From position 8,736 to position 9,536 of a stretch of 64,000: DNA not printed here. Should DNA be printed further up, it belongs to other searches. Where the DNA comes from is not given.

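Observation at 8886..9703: Translationally coupled pair: a bactofilin fused to an excisionase-type HTH, then the same HTH type fused to a membrane anchor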

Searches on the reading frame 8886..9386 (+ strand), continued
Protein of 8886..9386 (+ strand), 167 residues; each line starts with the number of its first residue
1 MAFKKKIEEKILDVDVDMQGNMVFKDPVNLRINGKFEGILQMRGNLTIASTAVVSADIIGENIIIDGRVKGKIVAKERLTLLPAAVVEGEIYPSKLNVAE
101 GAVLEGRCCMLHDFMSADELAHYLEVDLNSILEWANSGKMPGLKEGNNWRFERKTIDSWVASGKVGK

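Call 22: find_homologous_proteins(query=A3)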
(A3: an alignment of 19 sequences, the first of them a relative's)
Query A3 (19 sequences) (181 aa, profile of the alignment): 377 proteins with E <= 0.001 among 3719 candidates; the best 120 are listed.
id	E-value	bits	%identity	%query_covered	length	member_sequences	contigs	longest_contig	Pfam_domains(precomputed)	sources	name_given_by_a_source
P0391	8.1e-67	242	40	100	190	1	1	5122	PF12728.14,PF04519.20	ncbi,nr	ncbi:MAG: polymer-forming cytoskeletal protein [Candidatus Omnitrophica bacterium]|nr:polymer-formin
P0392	6.5e-63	230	52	96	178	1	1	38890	PF12728.14,PF04519.20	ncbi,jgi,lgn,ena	-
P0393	1.2e-61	226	48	100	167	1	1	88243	PF12728.14,PF04519.20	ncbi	ncbi:polymer-forming cytoskeletal protein [Candidatus Omnitrophota bacterium]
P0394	4.6e-61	224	54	90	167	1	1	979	PF12728.14,PF04519.20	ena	-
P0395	6.1e-61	223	51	89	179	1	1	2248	PF12728.14,PF04519.20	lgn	-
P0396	6.2e-61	223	54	89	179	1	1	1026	PF12728.14,PF04519.20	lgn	-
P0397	7.6e-61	223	54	89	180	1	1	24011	PF12728.14,PF04519.20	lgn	-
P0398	1.9e-60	222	56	89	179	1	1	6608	PF12728.14,PF04519.20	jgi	-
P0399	2.4e-60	221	56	88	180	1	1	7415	PF12728.14,PF04519.20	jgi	-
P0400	2.6e-60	221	44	88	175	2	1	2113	PF12728.14,PF04519.20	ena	-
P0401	3.3e-60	221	52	90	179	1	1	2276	PF12728.14,PF04519.20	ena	-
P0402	3.7e-60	221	52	95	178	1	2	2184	PF12728.14,PF04519.20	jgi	-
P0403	3.8e-60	221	52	90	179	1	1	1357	PF12728.14,PF04519.20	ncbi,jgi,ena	-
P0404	4.2e-60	220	52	90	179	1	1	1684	PF12728.14,PF04519.20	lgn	-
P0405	4.8e-60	220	52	90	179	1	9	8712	PF12728.14,PF04519.20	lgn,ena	-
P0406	4.8e-60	220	52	100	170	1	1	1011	PF12728.14,PF04519.20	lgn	-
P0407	5.5e-60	220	52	90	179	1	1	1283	PF12728.14,PF04519.20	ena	-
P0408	6.4e-60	220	48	96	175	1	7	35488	PF12728.14,PF04519.20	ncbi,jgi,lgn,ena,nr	ncbi:MAG TPA: polymer-forming cytoskeletal protein [Candidatus Omnitrophota bacterium]|nr:polymer-fo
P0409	8.0e-60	220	54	90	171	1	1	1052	PF12728.14,PF04519.20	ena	-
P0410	9.7e-60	219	53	90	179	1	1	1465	PF12728.14,PF04519.20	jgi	-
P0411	1.1e-59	219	54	100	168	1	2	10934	PF12728.14,PF04519.20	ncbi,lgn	-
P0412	1.2e-59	219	53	90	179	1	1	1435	PF12728.14,PF04519.20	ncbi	-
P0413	1.3e-59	219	45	86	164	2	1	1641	PF12728.14,PF04519.20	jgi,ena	-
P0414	2.0e-59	218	47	97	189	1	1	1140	PF12728.14,PF04519.20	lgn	-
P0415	2.0e-59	218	51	99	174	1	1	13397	PF12728.14,PF04519.20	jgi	jgi:excisionase family DNA binding protein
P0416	2.2e-59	218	52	100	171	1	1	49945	PF12728.14,PF04519.20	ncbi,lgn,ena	-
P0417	2.6e-59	218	52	89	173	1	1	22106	PF12728.14,PF04519.20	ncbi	-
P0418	3.5e-59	217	55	87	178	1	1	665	PF12728.14,PF04519.20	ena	-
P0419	3.8e-59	217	53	97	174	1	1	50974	PF12728.14,PF04519.20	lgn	-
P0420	4.6e-59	217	56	90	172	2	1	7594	PF12728.14,PF04519.20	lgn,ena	-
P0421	4.7e-59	217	52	100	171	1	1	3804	PF12728.14,PF04519.20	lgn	-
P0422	5.3e-59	217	47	100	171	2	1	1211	PF12728.14,PF04519.20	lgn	-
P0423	5.5e-59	217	48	99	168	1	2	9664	PF12728.14,PF04519.20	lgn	-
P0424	5.5e-59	217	48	86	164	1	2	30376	PF12728.14,PF04519.20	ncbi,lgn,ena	-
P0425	5.9e-59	217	51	100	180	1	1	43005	PF12728.14,PF04519.20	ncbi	ncbi:polymer-forming cytoskeletal protein [Candidatus Omnitrophota bacterium]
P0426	7.0e-59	217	52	100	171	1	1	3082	PF12728.14,PF04519.20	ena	-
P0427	8.8e-59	216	54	100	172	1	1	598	PF12728.14,PF04519.20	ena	-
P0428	1.0e-58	216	53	90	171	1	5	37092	PF12728.14,PF04519.20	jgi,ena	-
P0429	1.4e-58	216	49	100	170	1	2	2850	PF12728.14,PF04519.20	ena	-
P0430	1.4e-58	216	48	90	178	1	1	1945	PF12728.14,PF04519.20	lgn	-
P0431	1.4e-58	216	53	100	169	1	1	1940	PF12728.14,PF04519.20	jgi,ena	-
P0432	1.4e-58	215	63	100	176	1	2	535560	PF12728.14,PF04519.20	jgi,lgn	jgi:excisionase family DNA binding protein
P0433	1.6e-58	215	47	88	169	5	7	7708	PF12728.14,PF04519.20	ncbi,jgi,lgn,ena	-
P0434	1.6e-58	215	49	90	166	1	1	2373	PF12728.14,PF04519.20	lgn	-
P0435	1.8e-58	215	51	100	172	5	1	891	PF12728.14,PF04519.20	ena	-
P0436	1.9e-58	215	54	100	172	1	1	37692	PF12728.14,PF04519.20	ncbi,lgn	-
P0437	2.0e-58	215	65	100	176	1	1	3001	PF12728.14,PF04519.20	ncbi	-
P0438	2.0e-58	215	49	95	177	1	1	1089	PF12728.14,PF04519.20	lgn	-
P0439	2.1e-58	215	49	97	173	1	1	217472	PF12728.14,PF04519.20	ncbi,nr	ncbi:MAG: polymer-forming cytoskeletal protein [Candidatus Omnitrophica bacterium]|nr:polymer-formin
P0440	2.2e-58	215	51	96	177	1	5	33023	PF12728.14,PF04519.20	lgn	-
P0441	2.2e-58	215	49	100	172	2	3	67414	PF12728.14,PF04519.20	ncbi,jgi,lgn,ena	-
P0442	2.2e-58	215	53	100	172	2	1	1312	PF12728.14,PF04519.20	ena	-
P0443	2.3e-58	215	53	86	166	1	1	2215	PF12728.14,PF04519.20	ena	-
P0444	2.6e-58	215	52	100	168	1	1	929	PF12728.14,PF04519.20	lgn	-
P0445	2.7e-58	215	48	96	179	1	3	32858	PF12728.14,PF04519.20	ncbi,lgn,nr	ncbi:MAG: polymer-forming cytoskeletal protein [Candidatus Omnitrophica bacterium]|nr:polymer-formin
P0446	3.1e-58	214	51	96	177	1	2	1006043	PF12728.14,PF04519.20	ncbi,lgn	ncbi:MAG: polymer-forming cytoskeletal protein [Candidatus Omnitrophota bacterium]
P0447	3.2e-58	214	51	99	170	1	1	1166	PF12728.14,PF04519.20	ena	-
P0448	3.7e-58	214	51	99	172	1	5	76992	PF12728.14,PF04519.20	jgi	-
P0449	4.0e-58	214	54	92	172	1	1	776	PF12728.14,PF04519.20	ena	-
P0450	5.9e-58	213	53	100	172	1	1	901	PF12728.14,PF04519.20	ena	-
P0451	6.1e-58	213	51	96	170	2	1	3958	PF12728.14,PF04519.20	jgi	jgi:excisionase family DNA binding protein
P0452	6.2e-58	213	52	100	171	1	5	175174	PF12728.14,PF04519.20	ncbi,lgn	-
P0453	6.5e-58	213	48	97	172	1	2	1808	PF12728.14,PF04519.20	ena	-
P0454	6.6e-58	213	52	100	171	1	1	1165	PF12728.14,PF04519.20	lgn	-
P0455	6.8e-58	213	54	92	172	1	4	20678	PF12728.14,PF04519.20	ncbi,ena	-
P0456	7.0e-58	213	52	100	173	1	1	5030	PF12728.14,PF04519.20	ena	-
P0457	7.5e-58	213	54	100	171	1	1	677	PF12728.14,PF04519.20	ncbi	-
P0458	8.8e-58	213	57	92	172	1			PF12728.14,PF04519.20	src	-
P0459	8.8e-58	213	52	86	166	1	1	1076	PF12728.14,PF04519.20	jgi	-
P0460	1.0e-57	213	54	95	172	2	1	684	PF12728.14,PF04519.20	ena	-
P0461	1.1e-57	213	47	89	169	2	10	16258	PF12728.14,PF04519.20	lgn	-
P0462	1.1e-57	213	55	89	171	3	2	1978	PF12728.14,PF04519.20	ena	-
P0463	1.1e-57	213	53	97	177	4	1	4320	PF12728.14,PF04519.20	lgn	-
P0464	1.1e-57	213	54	100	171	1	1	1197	PF12728.14,PF04519.20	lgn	-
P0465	1.2e-57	213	56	100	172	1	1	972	PF12728.14,PF04519.20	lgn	-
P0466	1.2e-57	212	57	100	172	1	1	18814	PF12728.14,PF04519.20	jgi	jgi:excisionase family DNA binding protein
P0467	1.3e-57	212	51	99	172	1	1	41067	PF12728.14,PF04519.20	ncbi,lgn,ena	-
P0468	1.3e-57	212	52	99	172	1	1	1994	PF12728.14,PF04519.20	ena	-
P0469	1.4e-57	212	58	100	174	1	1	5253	PF12728.14,PF04519.20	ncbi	-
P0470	1.5e-57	212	57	100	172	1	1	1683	PF12728.14,PF04519.20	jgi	jgi:excisionase family DNA binding protein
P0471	1.5e-57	212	59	100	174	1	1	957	PF12728.14,PF04519.20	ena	-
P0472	1.5e-57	212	82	100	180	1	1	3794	PF12728.14,PF04519.20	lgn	-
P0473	1.7e-57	212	59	87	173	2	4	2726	PF12728.14,PF04519.20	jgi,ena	-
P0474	2.1e-57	212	52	86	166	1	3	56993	PF12728.14,PF04519.20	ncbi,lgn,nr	ncbi:MAG: polymer-forming cytoskeletal protein [Candidatus Omnitrophica bacterium]|nr:polymer-formin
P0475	2.1e-57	212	59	100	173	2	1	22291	PF12728.14,PF04519.20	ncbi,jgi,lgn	-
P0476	2.2e-57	212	57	92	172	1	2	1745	PF12728.14,PF04519.20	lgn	-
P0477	2.3e-57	212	52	100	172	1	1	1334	PF12728.14,PF04519.20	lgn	-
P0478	2.3e-57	212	49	97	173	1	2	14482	PF12728.14,PF04519.20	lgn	-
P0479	2.4e-57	211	60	87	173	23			PF12728.14,PF04519.20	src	-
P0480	2.4e-57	211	59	100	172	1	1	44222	PF12728.14,PF04519.20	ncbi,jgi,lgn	-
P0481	2.8e-57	211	55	89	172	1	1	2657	PF12728.14,PF04519.20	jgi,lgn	-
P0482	2.9e-57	211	55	100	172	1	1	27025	PF12728.14,PF04519.20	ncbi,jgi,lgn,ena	jgi:excisionase family DNA binding protein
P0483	3.2e-57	211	59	87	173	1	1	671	PF12728.14,PF04519.20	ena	-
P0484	3.6e-57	211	56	100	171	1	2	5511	PF12728.14,PF04519.20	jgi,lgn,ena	-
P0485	3.6e-57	211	63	87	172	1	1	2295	PF12728.14,PF04519.20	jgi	-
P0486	3.7e-57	211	54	92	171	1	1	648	PF12728.14,PF04519.20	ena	-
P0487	3.7e-57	211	49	100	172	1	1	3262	PF12728.14,PF04519.20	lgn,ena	-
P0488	3.8e-57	211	57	89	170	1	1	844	PF12728.14,PF04519.20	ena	-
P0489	3.9e-57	211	56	100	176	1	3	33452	PF12728.14,PF04519.20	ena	-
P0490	3.9e-57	211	56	100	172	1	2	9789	PF12728.14,PF04519.20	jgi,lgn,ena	-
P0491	3.9e-57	211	53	100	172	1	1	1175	PF12728.14,PF04519.20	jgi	jgi:excisionase family DNA binding protein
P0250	4.0e-57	211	100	100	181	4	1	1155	PF12728.14,PF04519.20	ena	-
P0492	4.5e-57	211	65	100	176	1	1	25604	PF12728.14,PF04519.20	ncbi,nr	ncbi:MAG: polymer-forming cytoskeletal protein [Candidatus Omnitrophica bacterium]|nr:polymer-formin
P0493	4.8e-57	211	52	100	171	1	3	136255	PF12728.14,PF04519.20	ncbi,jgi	-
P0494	5.0e-57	210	64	100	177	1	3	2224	PF04519.20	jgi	jgi:excisionase family DNA binding protein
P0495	5.2e-57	210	52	100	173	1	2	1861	PF12728.14,PF04519.20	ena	-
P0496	5.7e-57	210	49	100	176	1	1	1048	PF12728.14,PF04519.20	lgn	-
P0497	6.1e-57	210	45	94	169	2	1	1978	PF12728.14,PF04519.20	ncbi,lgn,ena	-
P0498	6.3e-57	210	58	99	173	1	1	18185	PF12728.14,PF04519.20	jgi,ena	jgi:excisionase family DNA binding protein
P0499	6.3e-57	210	57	100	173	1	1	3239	PF12728.14,PF04519.20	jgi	-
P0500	6.4e-57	210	54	100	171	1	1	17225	PF12728.14,PF04519.20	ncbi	-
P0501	6.9e-57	210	52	99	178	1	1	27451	PF12728.14,PF04519.20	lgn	-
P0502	7.2e-57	210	53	89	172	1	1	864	PF12728.14,PF04519.20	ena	-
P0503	7.2e-57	210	51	99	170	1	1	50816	PF12728.14,PF04519.20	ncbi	-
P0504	7.3e-57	210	53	89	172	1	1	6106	PF12728.14,PF04519.20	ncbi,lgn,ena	ncbi:MAG: polymer-forming cytoskeletal protein [Candidatus Omnitrophota bacterium]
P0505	7.6e-57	210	57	100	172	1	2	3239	PF12728.14,PF04519.20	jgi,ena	-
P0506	7.7e-57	210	58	98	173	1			PF12728.14,PF04519.20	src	-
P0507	8.4e-57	210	51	97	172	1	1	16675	PF12728.14,PF04519.20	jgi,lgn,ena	-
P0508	8.7e-57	210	53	92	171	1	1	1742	PF12728.14,PF04519.20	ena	-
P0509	9.0e-57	210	52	90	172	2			PF12728.14,PF04519.20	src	-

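Call 23: find_encoding_contigs(protein=P0446, flank=6000, max_places=1)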
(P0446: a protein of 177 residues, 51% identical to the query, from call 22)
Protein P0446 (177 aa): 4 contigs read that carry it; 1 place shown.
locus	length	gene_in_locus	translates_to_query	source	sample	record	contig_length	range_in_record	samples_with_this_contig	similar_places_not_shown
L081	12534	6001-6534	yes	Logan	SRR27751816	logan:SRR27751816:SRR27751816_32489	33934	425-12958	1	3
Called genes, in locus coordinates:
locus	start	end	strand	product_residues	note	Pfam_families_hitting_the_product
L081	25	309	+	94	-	PF02686:GatC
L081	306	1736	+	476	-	PF01425:Amidase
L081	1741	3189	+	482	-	PF02934:GatB_N, PF02637:GatB_Yqey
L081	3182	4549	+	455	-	PF22694:CtpB_N-like (weak), PF00595:PDZ (weak), PF13180:PDZ_2, PF17820:PDZ_6, PF03572:Peptidase_S41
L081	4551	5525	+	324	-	PF00814:TsaD, PF22521:HypF_C_2 (weak)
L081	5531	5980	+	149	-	PF02308:MgtC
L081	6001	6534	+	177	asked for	PF04519:Bactofilin, PF12728:HTH_17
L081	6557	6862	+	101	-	PF12728:HTH_17 (weak)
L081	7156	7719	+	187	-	PF00565:SNase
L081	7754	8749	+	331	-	PF01171:ATP_bind_3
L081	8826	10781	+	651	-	PF06480:FtsH_ext, PF06068:TIP49 (faint), PF00004:AAA, PF07728:AAA_5 (weak), PF17862:AAA_lid_3, PF01434:Peptidase_M41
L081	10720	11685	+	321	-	PF00809:Pterin_bind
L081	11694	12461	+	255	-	PF02457:DAC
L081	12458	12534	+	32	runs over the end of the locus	-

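Call 24: find_encoding_contigs(protein=P0432, flank=6000, max_places=1)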
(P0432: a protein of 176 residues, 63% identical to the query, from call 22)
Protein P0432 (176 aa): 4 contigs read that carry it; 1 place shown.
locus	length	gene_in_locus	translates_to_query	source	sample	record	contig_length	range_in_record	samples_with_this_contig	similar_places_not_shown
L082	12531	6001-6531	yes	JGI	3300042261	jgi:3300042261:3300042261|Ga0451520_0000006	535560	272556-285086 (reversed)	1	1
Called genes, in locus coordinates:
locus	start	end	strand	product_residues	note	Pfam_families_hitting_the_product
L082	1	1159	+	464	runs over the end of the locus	PF01425:Amidase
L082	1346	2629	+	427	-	PF02934:GatB_N, PF02637:GatB_Yqey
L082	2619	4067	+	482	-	PF22694:CtpB_N-like (weak), PF00595:PDZ (weak), PF13180:PDZ_2, PF17820:PDZ_6, PF03572:Peptidase_S41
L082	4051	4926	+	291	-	PF04748:Polysacc_deac_2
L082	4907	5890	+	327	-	PF02543:Carbam_trans_N (faint), PF00814:TsaD, PF22521:HypF_C_2 (weak)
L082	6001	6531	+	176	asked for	PF04519:Bactofilin, PF12728:HTH_17 (weak)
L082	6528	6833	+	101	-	PF12728:HTH_17 (weak)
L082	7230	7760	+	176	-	PF00565:SNase (weak)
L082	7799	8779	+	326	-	PF01171:ATP_bind_3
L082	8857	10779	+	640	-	PF06068:TIP49 (weak), PF00004:AAA, PF07728:AAA_5 (weak), PF13191:AAA_16 (faint), PF17862:AAA_lid_3, PF01434:Peptidase_M41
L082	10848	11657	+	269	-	PF00809:Pterin_bind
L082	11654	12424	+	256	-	PF19293:CdaA_N, PF02457:DAC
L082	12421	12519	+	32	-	-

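Call 25: find_encoding_contigs(protein=P0391, flank=6000, max_places=1)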
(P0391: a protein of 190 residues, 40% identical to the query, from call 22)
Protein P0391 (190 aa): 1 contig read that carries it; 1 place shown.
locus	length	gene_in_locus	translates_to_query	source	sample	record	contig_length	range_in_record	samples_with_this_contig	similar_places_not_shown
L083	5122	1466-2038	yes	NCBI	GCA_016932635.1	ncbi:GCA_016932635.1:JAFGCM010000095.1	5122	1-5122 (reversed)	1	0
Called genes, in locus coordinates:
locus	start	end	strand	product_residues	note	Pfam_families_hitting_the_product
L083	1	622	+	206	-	PF00814:TsaD, PF22521:HypF_C_2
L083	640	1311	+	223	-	PF02308:MgtC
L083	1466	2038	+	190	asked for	PF04519:Bactofilin, PF12728:HTH_17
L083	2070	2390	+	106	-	PF12728:HTH_17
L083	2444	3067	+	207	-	PF01618:MotA_ExbB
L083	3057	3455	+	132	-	PF02472:ExbD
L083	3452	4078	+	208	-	-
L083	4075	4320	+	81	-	-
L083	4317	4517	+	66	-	PF10771:DUF2582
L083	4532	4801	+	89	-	-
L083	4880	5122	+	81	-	?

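Call 26: find_encoding_contigs(protein=P0393, flank=6000, max_places=1)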
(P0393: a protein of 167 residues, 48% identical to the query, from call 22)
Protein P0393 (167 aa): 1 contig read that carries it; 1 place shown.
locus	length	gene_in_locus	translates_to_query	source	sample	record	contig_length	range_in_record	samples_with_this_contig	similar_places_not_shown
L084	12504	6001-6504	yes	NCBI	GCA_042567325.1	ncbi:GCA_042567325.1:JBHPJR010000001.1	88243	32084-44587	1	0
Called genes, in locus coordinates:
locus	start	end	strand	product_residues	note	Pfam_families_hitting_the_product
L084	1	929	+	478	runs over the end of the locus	PF01425:Amidase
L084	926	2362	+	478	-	PF02934:GatB_N, PF02637:GatB_Yqey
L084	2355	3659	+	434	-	PF22694:CtpB_N-like, PF00595:PDZ, PF13180:PDZ_2, PF17820:PDZ_6, PF03572:Peptidase_S41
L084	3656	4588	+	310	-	PF04748:Polysacc_deac_2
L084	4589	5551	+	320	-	PF02543:Carbam_trans_N (faint), PF00814:TsaD, PF22521:HypF_C_2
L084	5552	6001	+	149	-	PF02308:MgtC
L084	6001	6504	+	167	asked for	PF04519:Bactofilin, PF12728:HTH_17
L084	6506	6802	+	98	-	PF12728:HTH_17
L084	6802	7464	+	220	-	PF00731:AIRC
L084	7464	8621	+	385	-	PF01969:Ni_insertion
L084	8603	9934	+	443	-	PF04060:FeS, PF03599:CdhD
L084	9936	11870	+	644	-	PF00111:Fer2, PF17650:RACo_linker, PF17651:Raco_middle, PF14574:RACo_C_ter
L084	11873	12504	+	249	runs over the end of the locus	PF01656:CbiA, PF02374:ArsA_ATPase (weak), PF13614:AAA_31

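Call 27: find_encoding_contigs(protein=P0439, flank=6000, max_places=1)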
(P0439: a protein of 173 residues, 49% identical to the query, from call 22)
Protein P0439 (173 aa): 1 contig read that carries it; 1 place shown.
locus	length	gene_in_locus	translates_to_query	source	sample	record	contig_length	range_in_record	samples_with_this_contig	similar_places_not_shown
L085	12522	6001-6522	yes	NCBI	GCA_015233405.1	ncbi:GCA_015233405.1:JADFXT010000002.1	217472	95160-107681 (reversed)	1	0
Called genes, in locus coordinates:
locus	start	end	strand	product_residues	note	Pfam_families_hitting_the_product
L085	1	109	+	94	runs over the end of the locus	PF02686:GatC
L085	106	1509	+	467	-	PF01425:Amidase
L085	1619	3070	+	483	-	PF02934:GatB_N, PF02637:GatB_Yqey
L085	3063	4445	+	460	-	PF22694:CtpB_N-like (weak), PF00595:PDZ, PF13180:PDZ_2, PF17820:PDZ_6, PF03572:Peptidase_S41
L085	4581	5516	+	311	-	PF00814:TsaD, PF22521:HypF_C_2 (weak)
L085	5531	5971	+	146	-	PF02308:MgtC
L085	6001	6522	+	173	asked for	PF04519:Bactofilin, PF12728:HTH_17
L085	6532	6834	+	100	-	PF12728:HTH_17 (weak)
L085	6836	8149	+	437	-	PF01773:Nucleos_tra2_N, PF07670:Gate, PF07662:Nucleos_tra2_C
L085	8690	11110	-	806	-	-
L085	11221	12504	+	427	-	PF04357:TamB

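Call 28: find_encoding_contigs(protein=P0408, flank=6000, max_places=1)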
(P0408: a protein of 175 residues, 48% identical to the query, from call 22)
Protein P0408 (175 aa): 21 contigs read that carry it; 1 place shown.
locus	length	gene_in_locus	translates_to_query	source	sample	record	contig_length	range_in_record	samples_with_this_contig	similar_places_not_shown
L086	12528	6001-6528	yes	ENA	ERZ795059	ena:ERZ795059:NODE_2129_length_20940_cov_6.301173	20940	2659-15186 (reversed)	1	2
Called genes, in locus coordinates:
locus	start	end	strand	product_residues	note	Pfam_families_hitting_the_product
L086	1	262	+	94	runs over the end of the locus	PF02686:GatC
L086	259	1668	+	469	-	PF01425:Amidase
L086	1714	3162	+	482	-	PF02934:GatB_N, PF02637:GatB_Yqey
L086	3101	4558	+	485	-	PF22694:CtpB_N-like (weak), PF00595:PDZ, PF13180:PDZ_2, PF17820:PDZ_6, PF03572:Peptidase_S41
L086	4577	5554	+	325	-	PF00814:TsaD, PF22521:HypF_C_2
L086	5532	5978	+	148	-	PF02308:MgtC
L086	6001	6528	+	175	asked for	PF04519:Bactofilin, PF12728:HTH_17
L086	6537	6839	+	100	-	PF12728:HTH_17 (weak)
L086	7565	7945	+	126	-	-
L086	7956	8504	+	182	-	PF00565:SNase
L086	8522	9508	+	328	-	PF01171:ATP_bind_3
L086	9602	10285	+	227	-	PF00535:Glycos_transf_2, PF13641:Glyco_tranf_2_3 (weak)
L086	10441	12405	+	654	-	PF06480:FtsH_ext (faint), PF06068:TIP49 (faint), PF07728:AAA_5 (faint), PF13401:AAA_22 (faint), PF00004:AAA, PF17862:AAA_lid_3, PF01434:Peptidase_M41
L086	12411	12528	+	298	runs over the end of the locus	PF00809:Pterin_bind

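Call 29: find_encoding_contigs(protein=P0424, flank=6000, max_places=1)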
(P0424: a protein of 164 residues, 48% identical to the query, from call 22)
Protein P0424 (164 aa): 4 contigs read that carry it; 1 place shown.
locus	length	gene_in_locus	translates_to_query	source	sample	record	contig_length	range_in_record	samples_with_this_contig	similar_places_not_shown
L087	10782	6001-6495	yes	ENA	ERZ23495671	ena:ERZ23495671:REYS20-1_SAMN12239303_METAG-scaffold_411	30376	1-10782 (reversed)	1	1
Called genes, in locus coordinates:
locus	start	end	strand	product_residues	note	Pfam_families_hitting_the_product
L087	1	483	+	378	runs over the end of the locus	PF00226:DnaJ, PF01556:DnaJ_C, PF00684:DnaJ_CXXCXGXG, PF15777:Anti-TRAP (weak)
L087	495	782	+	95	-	PF02686:GatC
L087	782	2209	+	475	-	PF01425:Amidase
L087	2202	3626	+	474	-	PF02934:GatB_N, PF02637:GatB_Yqey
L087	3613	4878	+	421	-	PF22694:CtpB_N-like (faint), PF00595:PDZ, PF13180:PDZ_2, PF17820:PDZ_6, PF03572:Peptidase_S41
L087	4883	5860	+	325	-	PF00814:TsaD, PF22521:HypF_C_2 (weak)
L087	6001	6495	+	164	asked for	PF04519:Bactofilin, PF12728:HTH_17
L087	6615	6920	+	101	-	PF12728:HTH_17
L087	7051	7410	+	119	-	PF00166:Cpn10 (weak)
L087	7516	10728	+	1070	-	-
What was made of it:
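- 7 of 7 divergent lineages keep it although the downstream neighbour changes: LarB, SNase, ExbB/ExbD, a nucleoside transporter, or a Cpn10-like gene (calls 23-29).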

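Call 36: predict_structure(alignment_id=A4)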
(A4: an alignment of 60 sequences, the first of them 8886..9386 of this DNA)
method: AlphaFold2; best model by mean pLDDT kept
length: 167 residues; sequences in the alignment: 60
mean_pLDDT: 85.3   pTM: 0.64
mean pLDDT of the five models: 85.3, 81.1, 79.0, 78.0, 76.8
residues with pLDDT >= 90: 83; 70-90: 63; 50-70: 10; < 50: 11
segments of 3 or more residues with pLDDT < 50: 1-10
pLDDT, mean of each block of 10 residues (from residue 1): 39 71 90 93 95 96 97 96 97 94 92 81 86 86 82 83 63
secondary structure, 60 per line:
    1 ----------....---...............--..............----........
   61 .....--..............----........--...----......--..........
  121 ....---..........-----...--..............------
elements in order: E11-14 E18-32 E35-48 E53-65 E68-81 E86-93 E96-98 E103-108 E114-116 H117-124 H128-137 E143-145 E148-152 H153-161
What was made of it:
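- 8886..9389 (+): Gene A: bactofilin-winged-helix fusion protein, 167 aa. AF2 mean pLDDT is 85 (call 36).
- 8886..8915 (+): N-terminal peptide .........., which resembles a bactofilin membrane-targeting sequence. The region is disordered in the AF2 model (call 36).
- On Bactofilin (Pfam PF04519 / IPR007607): In the AF2 model, pLDDT is 90-97 over most of the domain (call 36).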
